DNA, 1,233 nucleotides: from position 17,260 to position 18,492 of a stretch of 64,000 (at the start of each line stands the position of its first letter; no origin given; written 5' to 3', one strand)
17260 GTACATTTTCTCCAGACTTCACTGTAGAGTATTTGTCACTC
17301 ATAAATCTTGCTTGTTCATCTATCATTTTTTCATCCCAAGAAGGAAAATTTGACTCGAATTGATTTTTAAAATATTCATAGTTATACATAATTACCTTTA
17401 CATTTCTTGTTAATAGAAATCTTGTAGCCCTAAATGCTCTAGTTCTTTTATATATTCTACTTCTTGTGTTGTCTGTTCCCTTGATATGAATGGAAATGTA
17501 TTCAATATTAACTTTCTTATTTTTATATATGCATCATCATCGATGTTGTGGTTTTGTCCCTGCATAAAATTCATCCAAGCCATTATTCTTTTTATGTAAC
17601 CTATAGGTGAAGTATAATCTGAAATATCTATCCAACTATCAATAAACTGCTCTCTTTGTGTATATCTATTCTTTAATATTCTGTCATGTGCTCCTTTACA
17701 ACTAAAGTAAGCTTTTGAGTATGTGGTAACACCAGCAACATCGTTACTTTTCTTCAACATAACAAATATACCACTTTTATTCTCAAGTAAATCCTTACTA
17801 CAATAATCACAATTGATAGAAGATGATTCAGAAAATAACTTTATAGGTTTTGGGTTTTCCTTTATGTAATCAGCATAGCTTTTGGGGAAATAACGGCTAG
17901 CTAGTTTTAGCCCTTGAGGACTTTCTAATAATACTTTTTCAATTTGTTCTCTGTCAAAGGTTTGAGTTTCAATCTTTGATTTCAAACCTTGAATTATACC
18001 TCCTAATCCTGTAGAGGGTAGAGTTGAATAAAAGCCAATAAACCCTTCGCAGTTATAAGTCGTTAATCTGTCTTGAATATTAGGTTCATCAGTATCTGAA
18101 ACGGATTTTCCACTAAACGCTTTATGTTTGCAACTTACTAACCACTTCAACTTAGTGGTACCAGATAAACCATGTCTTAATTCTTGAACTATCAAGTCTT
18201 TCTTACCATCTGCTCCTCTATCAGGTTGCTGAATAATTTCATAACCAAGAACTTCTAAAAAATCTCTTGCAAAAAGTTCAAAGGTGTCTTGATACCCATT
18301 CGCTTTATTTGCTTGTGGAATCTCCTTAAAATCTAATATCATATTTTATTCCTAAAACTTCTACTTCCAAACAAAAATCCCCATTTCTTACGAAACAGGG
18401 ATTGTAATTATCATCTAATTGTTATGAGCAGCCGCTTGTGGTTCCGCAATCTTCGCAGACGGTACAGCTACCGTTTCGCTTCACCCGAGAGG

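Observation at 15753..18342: AT-rich four-gene operon with two unrelated PD-(D/E)xK nuclease-like proteins: candidate uncharacterised defence-type system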

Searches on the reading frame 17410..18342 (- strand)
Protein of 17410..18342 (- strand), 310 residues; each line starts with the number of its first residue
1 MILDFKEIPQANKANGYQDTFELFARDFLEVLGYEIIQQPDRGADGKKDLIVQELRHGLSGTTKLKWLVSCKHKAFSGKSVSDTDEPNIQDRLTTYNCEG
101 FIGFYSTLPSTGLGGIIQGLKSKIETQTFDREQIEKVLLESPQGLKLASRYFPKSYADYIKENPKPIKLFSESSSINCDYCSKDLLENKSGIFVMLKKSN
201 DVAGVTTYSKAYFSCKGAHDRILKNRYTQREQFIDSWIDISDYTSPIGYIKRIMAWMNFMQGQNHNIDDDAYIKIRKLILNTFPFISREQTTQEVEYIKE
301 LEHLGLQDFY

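Call 3: search_protein_families(library=pfam, proteins=[window:17410-18342:-], max_evalue=1)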
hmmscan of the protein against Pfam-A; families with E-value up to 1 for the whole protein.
window:17410-18342:- (310 aa): 2 families
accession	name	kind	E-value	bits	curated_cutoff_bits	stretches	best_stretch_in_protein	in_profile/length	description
PF04471.18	Mrr_cat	-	0.00011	22.7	21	1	19-82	7-62/115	Restriction endonuclease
PF20304.3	Sp-CxC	-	0.067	13.7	27.5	1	248-271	20-43/63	Small protein from certain CxC ATPase-based DNA modification systems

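Call 4: search_protein_families(library=padloc, proteins=[window:17410-18342:-], max_evalue=1)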
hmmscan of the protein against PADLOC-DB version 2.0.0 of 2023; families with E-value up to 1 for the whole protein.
window:17410-18342:- (310 aa): 0 families

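Call 5: search_protein_families(library=ncbifam, proteins=[window:17410-18342:-], max_evalue=1)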
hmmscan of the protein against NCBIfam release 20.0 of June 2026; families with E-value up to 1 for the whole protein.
window:17410-18342:- (310 aa): 2 families
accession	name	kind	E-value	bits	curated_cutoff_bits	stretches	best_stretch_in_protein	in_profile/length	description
TIGR00252.1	TIGR00252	hypoth_equivalog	0.038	13.9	69.05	1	18-55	10-47/123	YraN family protein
NF011271.0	PRK14678.1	equivalog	0.16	12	172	1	19-54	10-45/120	hypothetical protein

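Call 6: find_homologous_proteins(query=window:17410-18342:-)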
Query window:17410-18342:- (310 aa): 1338 proteins with E <= 0.001 among 2046 candidates; the best 120 are listed.
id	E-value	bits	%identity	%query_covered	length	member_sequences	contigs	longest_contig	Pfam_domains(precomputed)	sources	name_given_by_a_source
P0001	4.2e-208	707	100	100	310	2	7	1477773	-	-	-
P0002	1.9e-139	482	69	100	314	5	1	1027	PF04471.19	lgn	-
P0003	1.9e-134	465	67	100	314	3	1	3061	PF04471.19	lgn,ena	-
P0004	2.9e-134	465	66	100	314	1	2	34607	PF04471.19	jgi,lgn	-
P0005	1.4e-133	463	66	100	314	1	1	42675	PF04471.19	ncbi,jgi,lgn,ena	-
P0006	5.1e-132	458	64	100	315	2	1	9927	PF04471.19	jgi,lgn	jgi:hypothetical protein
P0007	4.3e-131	454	65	100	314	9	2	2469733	PF04471.19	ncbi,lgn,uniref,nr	ncbi:hypothetical protein EIB71_00085 [Kaistella daneshvariae]|uniref:Restriction endonuclease type 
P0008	4.7e-131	454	67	97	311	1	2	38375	PF04471.19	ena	-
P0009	4.8e-131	454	65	100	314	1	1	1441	PF04471.19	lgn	-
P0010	2.1e-130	452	64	100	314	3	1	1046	PF04471.19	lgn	-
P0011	3.3e-130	452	65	100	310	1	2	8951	-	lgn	-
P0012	4.1e-130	451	63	100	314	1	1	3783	PF04471.19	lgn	-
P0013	6.6e-129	447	64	100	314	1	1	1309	PF04471.19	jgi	-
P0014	1.0e-128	447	64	100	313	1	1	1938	PF04471.19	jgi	jgi:hypothetical protein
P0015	2.0e-128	446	65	100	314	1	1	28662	PF04471.19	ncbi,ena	-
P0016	5.0e-128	444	63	100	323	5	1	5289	PF04471.19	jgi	-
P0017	9.7e-128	443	63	100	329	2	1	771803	PF04471.19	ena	-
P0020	3.2e-127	442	62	100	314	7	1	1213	PF04471.19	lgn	-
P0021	6.4e-127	441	63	100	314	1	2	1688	PF04471.19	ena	-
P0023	5.2e-126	438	60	100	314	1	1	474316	-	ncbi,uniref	ncbi:hypothetical protein GCM10022289_21110 [Pedobacter jeongneungensis]|uniref:Restriction endonucl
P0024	7.7e-126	437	63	96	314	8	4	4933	PF04471.19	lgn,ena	-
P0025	8.8e-126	437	63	100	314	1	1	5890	PF04471.19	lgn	-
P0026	1.1e-125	437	62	100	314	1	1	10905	PF04471.19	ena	-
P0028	4.4e-125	435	63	100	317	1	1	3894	PF04471.19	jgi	-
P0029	4.7e-125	435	63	100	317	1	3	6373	PF04471.19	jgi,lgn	jgi:hypothetical protein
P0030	1.1e-124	433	63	100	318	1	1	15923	PF04471.19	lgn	-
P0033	4.5e-124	431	62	100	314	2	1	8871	PF04471.19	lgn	-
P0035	7.0e-124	431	63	100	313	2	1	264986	PF04471.19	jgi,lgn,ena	-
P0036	1.0e-123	430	61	100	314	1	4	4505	PF04471.19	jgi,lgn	jgi:hypothetical protein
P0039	8.7e-123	427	59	100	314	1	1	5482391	PF04471.19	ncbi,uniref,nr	ncbi:hypothetical protein KORDIASMS9_04042 [Kordia sp. SMS9]|uniref:restriction endonuclease n=1 Tax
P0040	1.4e-122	427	60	100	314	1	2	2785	PF04471.19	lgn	-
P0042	6.7e-122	424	61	100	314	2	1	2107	PF04471.19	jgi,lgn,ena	-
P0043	7.6e-122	424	62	97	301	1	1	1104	PF04471.19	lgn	-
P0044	1.3e-121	423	61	100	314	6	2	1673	PF04471.19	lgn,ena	-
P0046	3.0e-121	422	59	100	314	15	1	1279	PF04471.19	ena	-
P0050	5.7e-121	421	59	100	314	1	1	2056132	PF04471.19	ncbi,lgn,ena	-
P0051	9.1e-121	421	59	100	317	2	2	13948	PF04471.19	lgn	-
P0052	6.2e-120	418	60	100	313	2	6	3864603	PF04471.19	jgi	jgi:hypothetical protein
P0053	6.4e-120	418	61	100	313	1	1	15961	PF04471.19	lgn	-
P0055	1.2e-119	417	60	100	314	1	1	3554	PF04471.19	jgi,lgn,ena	jgi:hypothetical protein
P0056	1.3e-119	417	60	100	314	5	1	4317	PF04471.19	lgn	-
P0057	3.5e-118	412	58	100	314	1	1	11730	PF04471.19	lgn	-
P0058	6.9e-118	411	60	99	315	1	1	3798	PF04471.19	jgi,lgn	-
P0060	1.1e-117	410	59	100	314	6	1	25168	PF04471.19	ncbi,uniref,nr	ncbi:restriction endonuclease [Porphyromonas gulae]|uniref:restriction endonuclease n=1 Tax=Porphyro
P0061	1.6e-117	410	58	100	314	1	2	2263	PF04471.19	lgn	-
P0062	6.7e-117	408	59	100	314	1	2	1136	PF04471.19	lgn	-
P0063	7.9e-117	408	59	100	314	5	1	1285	PF04471.19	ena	-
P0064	2.4e-116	406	57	100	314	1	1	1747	PF04471.19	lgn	-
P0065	5.5e-116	405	59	100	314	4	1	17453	PF04471.19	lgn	-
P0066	2.7e-114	399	59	100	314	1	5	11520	PF04471.19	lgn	-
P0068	1.3e-112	394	56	99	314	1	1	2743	PF04471.19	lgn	-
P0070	3.7e-112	392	56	100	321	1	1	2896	PF04471.19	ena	-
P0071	4.8e-112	392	57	100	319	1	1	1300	PF04471.19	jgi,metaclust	metaclust:\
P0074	8.6e-105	368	56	96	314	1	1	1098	PF04471.19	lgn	-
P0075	9.5e-105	368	53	100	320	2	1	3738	PF04471.19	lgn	-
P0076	1.1e-104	368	54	100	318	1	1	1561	PF04471.19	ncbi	-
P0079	1.2e-99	351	53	99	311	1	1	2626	PF04471.19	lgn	-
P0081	2.9e-99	350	52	98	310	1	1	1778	PF04471.19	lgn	-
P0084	2.7e-98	347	54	99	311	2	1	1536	PF04471.19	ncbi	-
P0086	1.7e-97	344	54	99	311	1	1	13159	PF04471.19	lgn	-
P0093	1.6e-94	334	52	95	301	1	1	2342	PF04471.19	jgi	jgi:hypothetical protein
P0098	1.3e-93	331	53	97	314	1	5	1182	PF04471.19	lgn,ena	-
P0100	2.0e-93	331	53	95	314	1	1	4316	PF04471.19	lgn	-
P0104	2.2e-92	327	51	99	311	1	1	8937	PF04471.19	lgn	-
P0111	2.1e-90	321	50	96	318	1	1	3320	PF04471.19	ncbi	-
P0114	4.9e-90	320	50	97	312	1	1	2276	PF04471.19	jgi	jgi:hypothetical protein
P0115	5.2e-90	320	50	97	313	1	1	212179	PF04471.19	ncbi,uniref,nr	ncbi:hypothetical protein EU803_16690 [Loktanella sp. IMCC34160]|uniref:restriction endonuclease n=1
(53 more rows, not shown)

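Call 8: find_encoding_contigs(protein=P0001, flank=8000, max_places=8)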
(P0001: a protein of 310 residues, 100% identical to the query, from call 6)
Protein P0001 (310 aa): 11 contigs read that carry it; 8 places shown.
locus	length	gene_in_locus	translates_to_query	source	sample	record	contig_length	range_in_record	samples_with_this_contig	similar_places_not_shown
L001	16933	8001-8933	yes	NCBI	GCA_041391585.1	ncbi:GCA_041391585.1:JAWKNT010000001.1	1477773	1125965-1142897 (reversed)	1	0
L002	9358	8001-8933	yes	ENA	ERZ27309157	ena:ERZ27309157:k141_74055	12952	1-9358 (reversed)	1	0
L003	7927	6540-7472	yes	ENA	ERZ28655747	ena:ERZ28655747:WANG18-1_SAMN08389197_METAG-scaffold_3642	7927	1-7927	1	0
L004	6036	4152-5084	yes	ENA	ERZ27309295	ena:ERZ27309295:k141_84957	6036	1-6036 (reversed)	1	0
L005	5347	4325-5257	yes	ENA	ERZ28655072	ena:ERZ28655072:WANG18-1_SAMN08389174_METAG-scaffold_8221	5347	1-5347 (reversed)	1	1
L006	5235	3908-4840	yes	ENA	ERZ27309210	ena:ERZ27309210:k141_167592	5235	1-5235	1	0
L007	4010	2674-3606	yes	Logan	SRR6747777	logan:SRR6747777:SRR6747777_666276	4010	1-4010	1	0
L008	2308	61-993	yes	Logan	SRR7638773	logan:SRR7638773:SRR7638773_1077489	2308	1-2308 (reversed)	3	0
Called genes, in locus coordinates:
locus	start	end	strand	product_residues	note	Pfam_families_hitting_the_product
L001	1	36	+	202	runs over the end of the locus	PF00106:adh_short, PF01370:Epimerase, PF04321:RmlD_sub_bind (weak), PF08659:KR (faint), PF13561:adh_short_C2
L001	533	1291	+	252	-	PF04402:SIMPL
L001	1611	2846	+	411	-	PF00512:HisKA, PF02518:HATPase_c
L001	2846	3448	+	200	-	PF00132:Hexapep, PF25084:LbH_EIF2B (faint), PF25087:GMPPB_C (faint), PF14602:Hexapep_2 (faint), PF00132:Hexapep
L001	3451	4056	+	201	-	PF01694:Rhomboid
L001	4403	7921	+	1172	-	PF08471:Ribonuc_red_2_N, PF02867:Ribonuc_red_lgC, PF12637:TSCPD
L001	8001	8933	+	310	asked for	-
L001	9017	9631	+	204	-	-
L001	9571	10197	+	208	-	-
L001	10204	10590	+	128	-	-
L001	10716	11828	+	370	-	PF00753:Lactamase_B (faint), PF13483:Lactamase_B_3, PF12706:Lactamase_B_2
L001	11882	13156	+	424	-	PF00574:CLP_protease (weak), PF25145:NfeD1b_N, PF24961:NfeD_membrane, PF01957:NfeD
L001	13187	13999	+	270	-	PF01145:Band_7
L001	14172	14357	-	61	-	-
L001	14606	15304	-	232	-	-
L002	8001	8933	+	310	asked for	-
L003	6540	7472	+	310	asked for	-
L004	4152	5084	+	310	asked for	-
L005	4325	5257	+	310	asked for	-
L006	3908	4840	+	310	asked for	-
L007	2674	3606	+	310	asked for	-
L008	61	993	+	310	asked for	-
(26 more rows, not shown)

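Call 9: find_encoding_contigs(protein=P0007, flank=8000, max_places=4)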
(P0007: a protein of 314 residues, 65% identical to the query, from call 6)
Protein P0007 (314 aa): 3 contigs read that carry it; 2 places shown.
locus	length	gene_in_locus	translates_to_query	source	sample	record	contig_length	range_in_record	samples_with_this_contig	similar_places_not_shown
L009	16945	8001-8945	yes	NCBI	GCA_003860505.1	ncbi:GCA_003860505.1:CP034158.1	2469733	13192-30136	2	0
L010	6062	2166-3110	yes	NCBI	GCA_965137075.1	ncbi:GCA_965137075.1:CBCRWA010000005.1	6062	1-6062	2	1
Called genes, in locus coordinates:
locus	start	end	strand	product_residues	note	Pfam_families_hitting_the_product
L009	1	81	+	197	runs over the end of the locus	-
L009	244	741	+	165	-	PF14567:SUKH_5, PF09346:SMI1_KNR4, PF14568:SUKH_6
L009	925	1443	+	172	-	-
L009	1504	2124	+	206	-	-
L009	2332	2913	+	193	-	-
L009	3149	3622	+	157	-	PF00583:Acetyltransf_1, PF13302:Acetyltransf_3, PF13508:Acetyltransf_7 (faint)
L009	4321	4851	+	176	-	-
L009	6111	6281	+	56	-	-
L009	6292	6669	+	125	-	-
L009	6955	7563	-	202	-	-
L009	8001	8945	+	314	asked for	PF04471:Mrr_cat (weak)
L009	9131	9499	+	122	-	-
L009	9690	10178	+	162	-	-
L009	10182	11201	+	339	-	-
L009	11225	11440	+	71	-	-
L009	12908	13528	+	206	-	-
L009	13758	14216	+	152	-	-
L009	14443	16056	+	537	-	PF23952:LRR_EndoS (faint)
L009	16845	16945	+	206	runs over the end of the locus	PF03992:ABM (faint)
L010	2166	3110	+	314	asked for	PF04471:Mrr_cat (weak)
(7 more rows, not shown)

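Call 10: find_encoding_contigs(protein=P0039, flank=8000, max_places=4)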
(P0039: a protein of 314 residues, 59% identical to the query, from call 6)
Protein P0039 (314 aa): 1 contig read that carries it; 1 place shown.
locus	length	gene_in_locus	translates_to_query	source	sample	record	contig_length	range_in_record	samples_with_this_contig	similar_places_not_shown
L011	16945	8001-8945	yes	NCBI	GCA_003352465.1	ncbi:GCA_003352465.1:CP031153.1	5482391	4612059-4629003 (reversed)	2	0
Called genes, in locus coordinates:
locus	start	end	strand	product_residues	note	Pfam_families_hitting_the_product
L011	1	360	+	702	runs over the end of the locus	PF12833:HTH_18, PF00165:HTH_AraC (weak), PF07719:TPR_2 (faint), PF13181:TPR_8 (faint)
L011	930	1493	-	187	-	-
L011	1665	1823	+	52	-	PF00468:Ribosomal_L34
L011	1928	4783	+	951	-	PF25596:CPSase_L_D1, PF02786:CPSase_L_D2, PF07478:Dala_Dala_lig_C (faint), PF02787:CPSase_L_D3, PF25596:CPSase_L_D1, PF02786:CPSase_L_D2, PF01071:GARS_A (weak), PF02222:ATP-grasp, +2 more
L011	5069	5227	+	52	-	-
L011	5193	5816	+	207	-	-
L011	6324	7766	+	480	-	PF00497:SBP_bac_3, PF01464:SLT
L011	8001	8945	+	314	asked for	PF04471:Mrr_cat (faint)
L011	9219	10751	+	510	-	PF05598:DUF772, PF01609:DDE_Tnp_1, PF13751:DDE_Tnp_1_6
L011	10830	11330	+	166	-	-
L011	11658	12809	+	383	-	PF27098:Rv0959_3rd, PF13519:VWA_2 (weak)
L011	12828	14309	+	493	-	PF07728:AAA_5 (faint)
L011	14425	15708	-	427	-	PF01764:Lipase_3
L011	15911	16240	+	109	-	PF18962:Por_Secre_tail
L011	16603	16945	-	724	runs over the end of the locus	-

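Call 23: search_solved_structures(query=A2, max_evalue=10, show_alignments=3)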
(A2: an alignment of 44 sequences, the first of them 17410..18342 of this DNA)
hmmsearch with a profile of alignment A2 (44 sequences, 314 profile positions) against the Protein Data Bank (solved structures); distinct sequences matched with E-value up to 10: 6.
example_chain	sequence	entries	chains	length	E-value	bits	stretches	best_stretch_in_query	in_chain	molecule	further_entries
7tys_A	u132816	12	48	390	1.4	11.1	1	193-261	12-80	ATP-sensitive inward rectifier potassium channel 11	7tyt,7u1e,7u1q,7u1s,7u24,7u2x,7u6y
5twv_A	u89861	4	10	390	1.4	11.1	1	193-261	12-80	ATP-sensitive inward rectifier potassium channel 11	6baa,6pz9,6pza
7w4o_A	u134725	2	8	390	1.6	11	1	193-261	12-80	ATP-sensitive inward rectifier potassium channel 11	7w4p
5yke_A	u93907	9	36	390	1.6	11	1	193-261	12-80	ATP-sensitive inward rectifier potassium channel 11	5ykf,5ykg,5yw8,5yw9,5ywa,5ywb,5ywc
6c3o_A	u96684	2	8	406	1.6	10.9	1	193-261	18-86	ATP-sensitive inward rectifier potassium channel 11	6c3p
7s5t_A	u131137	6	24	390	1.9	10.7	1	193-262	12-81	ATP-sensitive inward rectifier potassium channel 11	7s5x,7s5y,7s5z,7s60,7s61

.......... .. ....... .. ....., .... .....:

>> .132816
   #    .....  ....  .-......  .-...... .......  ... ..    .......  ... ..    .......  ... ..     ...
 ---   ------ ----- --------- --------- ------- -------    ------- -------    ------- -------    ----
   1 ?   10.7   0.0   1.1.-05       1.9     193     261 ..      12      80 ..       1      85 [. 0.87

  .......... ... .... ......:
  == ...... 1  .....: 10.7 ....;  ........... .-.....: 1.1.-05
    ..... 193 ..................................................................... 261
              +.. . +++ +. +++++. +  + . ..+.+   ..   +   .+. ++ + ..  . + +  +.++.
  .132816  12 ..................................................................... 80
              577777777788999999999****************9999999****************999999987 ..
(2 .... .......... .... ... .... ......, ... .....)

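Call 26: find_related_loci(query=A2, collection=viral_contigs, flank=8000)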
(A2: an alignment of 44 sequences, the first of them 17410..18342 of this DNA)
Query A2 (310 aa) in viral_contigs; peptide patterns used: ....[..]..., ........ (x = any residue, [..] = any of these).
39 stretches matched a pattern; 4 encode a relative of the query (tblastn E <= 1e-3); 4 distinct loci.
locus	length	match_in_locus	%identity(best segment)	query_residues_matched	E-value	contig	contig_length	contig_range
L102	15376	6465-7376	46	2-301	7e-90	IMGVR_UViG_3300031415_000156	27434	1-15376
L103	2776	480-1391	48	2-301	5e-92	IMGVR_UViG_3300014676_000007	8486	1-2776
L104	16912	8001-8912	47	2-301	2e-89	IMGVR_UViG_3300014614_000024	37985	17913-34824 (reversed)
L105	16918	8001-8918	43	3-305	4e-78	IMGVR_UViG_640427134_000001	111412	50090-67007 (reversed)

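Call 36: predict_structure(alignment_id=A2)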
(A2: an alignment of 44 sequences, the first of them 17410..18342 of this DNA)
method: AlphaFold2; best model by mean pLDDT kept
length: 310 residues; sequences in the alignment: 44
mean_pLDDT: 87.4   pTM: 0.70
mean pLDDT of the five models: 87.4, 86.9, 86.2, 85.0, 83.9
residues with pLDDT >= 90: 179; 70-90: 98; 50-70: 30; < 50: 3
segments of 3 or more residues with pLDDT < 50: 44-46
pLDDT, mean of each block of 10 residues (from residue 1): 86 62 92 92 61 93 94 91 90 93 95 92 93 93 92 92 75 81 93 90 77 96 91 89 90 87 84 92 88 89 80
secondary structure, 60 per line:
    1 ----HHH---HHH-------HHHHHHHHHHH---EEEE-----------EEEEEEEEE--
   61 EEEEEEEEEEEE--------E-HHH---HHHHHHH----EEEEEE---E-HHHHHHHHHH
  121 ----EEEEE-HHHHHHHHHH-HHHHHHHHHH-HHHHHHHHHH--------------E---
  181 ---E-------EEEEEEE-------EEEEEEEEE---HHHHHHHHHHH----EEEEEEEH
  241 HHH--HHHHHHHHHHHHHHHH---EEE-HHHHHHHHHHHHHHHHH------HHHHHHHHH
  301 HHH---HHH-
elements in order: H21-31 E35-38 E50-58 E61-72 H89-95 E100-105 H111-120 E125-129 H131-140 H142-151 H153-162 E192-198 E206-214 H218-228 E233-239 H240-243 H246-261 E265-267 H269-285 H292-303
